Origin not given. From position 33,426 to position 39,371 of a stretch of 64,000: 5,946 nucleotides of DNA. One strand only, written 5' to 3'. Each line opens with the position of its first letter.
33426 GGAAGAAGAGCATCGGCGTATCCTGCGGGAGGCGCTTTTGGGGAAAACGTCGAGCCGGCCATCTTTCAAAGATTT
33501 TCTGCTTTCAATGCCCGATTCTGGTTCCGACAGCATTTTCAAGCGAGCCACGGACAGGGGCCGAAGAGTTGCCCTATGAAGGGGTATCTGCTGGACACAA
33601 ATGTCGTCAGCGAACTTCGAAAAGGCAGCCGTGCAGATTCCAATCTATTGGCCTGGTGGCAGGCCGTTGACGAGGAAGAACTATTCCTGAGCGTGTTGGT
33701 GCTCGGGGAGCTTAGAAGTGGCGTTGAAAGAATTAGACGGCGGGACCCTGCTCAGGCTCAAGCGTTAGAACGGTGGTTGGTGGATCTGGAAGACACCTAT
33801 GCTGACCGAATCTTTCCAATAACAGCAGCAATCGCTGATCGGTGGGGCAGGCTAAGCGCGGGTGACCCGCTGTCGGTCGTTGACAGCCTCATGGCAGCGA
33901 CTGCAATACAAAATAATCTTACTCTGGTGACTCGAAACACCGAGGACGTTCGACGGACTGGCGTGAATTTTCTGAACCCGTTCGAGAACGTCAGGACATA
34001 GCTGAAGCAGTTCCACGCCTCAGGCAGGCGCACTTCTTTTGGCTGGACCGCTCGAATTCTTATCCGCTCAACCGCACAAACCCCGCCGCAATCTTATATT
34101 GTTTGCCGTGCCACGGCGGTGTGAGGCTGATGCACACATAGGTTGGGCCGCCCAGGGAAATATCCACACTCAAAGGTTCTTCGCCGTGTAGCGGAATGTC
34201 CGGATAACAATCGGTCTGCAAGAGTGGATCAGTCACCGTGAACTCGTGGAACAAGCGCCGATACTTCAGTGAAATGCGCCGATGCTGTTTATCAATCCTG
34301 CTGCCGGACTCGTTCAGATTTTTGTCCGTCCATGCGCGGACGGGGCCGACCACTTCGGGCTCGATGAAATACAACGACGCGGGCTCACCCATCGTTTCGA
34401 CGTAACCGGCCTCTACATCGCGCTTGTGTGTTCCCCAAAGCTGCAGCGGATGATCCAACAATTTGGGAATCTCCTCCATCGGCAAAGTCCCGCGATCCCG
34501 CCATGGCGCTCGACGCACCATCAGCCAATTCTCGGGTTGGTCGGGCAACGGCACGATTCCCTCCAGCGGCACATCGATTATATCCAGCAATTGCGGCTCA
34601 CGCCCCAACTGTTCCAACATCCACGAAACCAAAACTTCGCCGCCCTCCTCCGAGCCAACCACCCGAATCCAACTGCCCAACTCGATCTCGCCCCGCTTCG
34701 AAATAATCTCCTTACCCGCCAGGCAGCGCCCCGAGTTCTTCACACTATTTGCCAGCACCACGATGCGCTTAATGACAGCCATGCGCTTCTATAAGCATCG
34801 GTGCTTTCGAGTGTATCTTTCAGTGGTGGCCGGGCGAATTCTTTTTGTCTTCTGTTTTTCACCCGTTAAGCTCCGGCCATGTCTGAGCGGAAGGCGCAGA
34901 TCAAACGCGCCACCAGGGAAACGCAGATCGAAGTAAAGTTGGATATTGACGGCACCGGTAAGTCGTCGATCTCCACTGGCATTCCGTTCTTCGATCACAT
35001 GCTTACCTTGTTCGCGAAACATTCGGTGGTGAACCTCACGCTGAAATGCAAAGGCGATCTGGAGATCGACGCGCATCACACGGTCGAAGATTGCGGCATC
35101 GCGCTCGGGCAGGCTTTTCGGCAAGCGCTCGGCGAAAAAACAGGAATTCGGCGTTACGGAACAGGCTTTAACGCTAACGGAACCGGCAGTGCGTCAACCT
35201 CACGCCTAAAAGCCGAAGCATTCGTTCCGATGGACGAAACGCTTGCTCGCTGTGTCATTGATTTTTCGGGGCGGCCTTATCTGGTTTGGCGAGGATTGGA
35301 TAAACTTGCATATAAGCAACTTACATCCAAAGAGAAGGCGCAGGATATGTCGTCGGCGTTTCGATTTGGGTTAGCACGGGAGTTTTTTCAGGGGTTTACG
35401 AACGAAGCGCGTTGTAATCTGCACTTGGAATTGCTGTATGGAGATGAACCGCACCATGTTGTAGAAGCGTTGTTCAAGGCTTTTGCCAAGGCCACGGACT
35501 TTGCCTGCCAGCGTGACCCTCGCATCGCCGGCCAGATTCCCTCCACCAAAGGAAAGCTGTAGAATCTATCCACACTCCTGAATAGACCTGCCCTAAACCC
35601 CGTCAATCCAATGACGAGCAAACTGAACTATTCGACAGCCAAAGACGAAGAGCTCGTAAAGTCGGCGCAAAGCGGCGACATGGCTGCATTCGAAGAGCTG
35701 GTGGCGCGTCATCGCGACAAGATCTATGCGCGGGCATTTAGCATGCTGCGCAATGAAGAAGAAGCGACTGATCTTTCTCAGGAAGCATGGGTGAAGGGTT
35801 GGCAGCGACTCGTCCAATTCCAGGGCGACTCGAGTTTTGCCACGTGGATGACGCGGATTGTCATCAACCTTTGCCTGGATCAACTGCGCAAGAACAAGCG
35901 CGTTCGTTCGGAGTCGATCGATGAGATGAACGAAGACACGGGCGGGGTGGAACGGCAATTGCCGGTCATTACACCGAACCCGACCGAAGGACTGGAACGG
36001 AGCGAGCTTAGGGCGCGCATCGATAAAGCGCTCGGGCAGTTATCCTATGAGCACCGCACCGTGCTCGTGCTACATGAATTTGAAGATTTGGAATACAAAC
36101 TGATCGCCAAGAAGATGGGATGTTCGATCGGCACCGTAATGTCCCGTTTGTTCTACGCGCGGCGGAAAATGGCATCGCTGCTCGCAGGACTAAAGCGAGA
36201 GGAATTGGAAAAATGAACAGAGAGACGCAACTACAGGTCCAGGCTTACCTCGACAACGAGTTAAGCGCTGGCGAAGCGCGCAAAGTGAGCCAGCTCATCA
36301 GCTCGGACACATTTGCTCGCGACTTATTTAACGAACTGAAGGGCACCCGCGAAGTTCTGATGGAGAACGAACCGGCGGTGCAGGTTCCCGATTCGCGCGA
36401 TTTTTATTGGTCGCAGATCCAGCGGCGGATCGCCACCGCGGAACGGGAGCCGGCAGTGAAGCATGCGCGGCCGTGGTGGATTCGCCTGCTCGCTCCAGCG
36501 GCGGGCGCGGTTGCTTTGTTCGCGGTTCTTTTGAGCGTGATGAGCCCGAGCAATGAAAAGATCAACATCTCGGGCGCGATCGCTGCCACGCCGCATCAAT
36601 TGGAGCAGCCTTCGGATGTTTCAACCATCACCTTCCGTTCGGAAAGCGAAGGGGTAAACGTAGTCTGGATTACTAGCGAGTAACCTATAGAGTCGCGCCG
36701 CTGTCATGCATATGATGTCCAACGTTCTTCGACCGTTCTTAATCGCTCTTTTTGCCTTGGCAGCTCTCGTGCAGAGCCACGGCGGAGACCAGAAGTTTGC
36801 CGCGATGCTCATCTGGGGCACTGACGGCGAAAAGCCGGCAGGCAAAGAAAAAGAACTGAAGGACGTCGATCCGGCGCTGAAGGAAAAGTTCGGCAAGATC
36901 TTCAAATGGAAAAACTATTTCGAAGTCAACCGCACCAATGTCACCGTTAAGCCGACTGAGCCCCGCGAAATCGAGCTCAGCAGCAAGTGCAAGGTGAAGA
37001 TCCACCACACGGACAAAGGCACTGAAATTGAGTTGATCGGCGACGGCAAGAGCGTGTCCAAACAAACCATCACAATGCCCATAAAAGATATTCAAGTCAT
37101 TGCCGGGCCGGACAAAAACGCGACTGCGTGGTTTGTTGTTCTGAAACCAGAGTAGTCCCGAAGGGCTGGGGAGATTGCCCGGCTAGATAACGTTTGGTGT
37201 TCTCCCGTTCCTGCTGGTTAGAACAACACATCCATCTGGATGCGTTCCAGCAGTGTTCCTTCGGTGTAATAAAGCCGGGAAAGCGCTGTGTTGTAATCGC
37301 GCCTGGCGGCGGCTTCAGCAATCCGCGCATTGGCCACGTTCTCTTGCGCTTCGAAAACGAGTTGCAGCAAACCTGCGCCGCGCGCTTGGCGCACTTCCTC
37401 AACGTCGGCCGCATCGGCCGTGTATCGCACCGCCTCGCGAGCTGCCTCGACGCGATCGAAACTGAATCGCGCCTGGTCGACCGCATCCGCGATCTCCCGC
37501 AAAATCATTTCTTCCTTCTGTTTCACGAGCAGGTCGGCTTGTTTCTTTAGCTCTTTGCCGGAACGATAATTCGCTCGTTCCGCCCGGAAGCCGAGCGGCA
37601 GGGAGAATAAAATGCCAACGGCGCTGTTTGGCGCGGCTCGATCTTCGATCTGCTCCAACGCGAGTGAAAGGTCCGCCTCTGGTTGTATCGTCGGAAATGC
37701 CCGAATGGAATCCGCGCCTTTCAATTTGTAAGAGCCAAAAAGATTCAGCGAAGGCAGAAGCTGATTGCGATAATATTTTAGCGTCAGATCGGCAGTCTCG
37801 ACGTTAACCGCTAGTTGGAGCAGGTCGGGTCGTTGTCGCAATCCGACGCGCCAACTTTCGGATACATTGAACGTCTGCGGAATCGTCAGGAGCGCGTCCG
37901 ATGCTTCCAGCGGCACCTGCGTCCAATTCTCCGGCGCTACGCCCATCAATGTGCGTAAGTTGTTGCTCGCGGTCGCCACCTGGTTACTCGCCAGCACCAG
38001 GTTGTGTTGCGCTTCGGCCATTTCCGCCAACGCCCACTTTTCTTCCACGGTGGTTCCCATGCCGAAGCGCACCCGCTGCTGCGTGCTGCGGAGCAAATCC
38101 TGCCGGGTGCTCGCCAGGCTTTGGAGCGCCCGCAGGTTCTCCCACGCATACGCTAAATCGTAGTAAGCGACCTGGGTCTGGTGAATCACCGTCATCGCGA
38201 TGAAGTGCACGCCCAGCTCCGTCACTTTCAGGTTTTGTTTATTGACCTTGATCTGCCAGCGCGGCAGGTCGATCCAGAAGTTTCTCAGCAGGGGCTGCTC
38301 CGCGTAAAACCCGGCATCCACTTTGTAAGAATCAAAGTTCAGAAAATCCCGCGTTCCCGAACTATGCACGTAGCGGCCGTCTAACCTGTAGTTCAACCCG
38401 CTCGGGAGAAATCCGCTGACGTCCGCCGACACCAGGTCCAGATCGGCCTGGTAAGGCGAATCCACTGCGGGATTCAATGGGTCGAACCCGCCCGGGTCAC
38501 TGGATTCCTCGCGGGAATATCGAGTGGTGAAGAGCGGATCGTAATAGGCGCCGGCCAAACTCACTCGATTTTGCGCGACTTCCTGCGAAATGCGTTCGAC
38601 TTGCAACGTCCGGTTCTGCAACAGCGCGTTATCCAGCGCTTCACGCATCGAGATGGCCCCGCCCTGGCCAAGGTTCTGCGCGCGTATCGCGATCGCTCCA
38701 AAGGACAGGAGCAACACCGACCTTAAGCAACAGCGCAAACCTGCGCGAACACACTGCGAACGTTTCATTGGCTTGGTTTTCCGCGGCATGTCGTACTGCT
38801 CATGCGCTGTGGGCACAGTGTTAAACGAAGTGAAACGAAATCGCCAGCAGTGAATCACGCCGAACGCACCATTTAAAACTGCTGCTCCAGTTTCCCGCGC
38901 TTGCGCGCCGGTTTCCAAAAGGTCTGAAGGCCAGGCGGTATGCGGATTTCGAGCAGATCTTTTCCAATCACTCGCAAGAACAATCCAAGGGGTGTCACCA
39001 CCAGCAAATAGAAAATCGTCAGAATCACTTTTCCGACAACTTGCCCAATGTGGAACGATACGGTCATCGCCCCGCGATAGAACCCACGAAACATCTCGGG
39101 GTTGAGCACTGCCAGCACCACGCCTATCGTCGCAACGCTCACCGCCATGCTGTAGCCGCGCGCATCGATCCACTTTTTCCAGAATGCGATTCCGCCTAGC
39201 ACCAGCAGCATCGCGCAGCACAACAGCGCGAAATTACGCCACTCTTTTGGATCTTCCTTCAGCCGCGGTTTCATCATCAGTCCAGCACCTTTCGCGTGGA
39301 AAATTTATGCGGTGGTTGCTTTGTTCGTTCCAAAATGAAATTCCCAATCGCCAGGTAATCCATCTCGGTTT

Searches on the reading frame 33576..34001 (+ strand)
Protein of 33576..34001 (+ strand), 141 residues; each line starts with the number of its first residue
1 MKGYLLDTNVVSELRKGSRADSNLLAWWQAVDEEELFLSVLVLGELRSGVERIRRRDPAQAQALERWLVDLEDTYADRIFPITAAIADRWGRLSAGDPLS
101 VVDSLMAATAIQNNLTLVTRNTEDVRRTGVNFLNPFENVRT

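Call 37: search_protein_families(library=pfam, proteins=[window:33576-34001:+], max_evalue=0.00001)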
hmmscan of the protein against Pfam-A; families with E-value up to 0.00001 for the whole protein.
window:33576-34001:+ (141 aa): 1 family
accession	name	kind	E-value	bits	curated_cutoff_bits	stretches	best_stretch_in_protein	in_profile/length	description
PF01850.27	PIN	-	6.2e-19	69.2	23.6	1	4-127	1-116/120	PIN domain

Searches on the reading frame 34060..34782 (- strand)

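Call 37: search_protein_families(library=pfam, proteins=[window:34060-34782:-], max_evalue=0.00001)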
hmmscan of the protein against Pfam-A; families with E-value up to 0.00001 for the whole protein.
window:34060-34782:- (240 aa): 1 family
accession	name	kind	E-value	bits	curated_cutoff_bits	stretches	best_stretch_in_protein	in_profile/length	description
PF22557.2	DuOB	-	2.4e-37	129.5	27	1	5-234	1-209/210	Dual OB-containing domain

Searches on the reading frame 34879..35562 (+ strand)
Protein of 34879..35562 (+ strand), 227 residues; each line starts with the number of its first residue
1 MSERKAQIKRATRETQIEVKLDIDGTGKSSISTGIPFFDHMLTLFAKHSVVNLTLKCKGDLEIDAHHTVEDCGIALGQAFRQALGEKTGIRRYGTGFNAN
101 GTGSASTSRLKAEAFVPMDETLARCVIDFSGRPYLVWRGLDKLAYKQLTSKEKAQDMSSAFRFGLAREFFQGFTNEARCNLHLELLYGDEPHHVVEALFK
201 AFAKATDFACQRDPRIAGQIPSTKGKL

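Call 37: search_protein_families(library=pfam, proteins=[window:34879-35562:+], max_evalue=0.00001)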
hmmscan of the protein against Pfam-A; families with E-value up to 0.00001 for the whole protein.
window:34879-35562:+ (227 aa): 1 family
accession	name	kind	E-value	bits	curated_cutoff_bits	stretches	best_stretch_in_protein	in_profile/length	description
PF00475.24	IGPD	-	1.6e-56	190.8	27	1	33-205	1-143/144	Imidazoleglycerol-phosphate dehydratase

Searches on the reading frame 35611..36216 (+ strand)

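Call 37: search_protein_families(library=pfam, proteins=[window:35611-36216:+], max_evalue=0.00001)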
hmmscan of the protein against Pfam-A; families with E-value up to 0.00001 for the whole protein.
window:35611-36216:+ (201 aa): 4 families
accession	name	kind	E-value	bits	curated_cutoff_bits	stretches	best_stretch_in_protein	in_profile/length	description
PF04542.20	Sigma70_r2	-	1.1e-17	64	24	1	30-97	1-70/71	Sigma-70 region 2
PF08281.18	Sigma70_r4_2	-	1.2e-13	50.9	25.7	1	135-187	2-54/54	Sigma-70, region 4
PF04545.22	Sigma70_r4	-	1.3e-09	37.9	24.1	1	140-187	1-48/50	Sigma-70, region 4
PF07638.17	Sigma70_ECF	-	1.2e-07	32.2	21.1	1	14-189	6-181/185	ECF sigma factor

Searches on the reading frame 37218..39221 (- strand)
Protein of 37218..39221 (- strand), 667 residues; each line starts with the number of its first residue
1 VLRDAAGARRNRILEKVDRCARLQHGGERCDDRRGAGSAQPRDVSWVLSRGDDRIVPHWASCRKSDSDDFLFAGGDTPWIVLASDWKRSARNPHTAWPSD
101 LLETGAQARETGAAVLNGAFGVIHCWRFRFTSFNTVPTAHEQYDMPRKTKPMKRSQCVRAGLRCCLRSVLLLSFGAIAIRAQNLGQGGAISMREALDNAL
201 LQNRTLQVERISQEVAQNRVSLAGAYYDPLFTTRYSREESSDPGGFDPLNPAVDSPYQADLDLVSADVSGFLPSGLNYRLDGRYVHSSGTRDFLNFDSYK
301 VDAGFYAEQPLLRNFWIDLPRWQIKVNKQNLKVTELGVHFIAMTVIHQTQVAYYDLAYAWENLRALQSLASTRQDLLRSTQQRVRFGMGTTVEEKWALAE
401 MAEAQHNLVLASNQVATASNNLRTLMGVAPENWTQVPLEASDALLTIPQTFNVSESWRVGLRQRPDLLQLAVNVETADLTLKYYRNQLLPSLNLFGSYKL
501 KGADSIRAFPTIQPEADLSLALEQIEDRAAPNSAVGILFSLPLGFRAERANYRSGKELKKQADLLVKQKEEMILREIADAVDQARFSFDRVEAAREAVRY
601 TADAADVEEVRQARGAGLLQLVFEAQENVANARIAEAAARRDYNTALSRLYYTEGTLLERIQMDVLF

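Call 38: search_protein_families(library=pfam, proteins=[window:37218-39221:-], max_evalue=0.00001)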
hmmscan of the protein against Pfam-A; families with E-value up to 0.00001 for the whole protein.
window:37218-39221:- (667 aa): 1 family
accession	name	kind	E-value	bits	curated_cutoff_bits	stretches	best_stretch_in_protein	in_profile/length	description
PF02321.23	OEP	-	2.4e-30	106.2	22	2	455-653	3-185/187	Outer membrane efflux protein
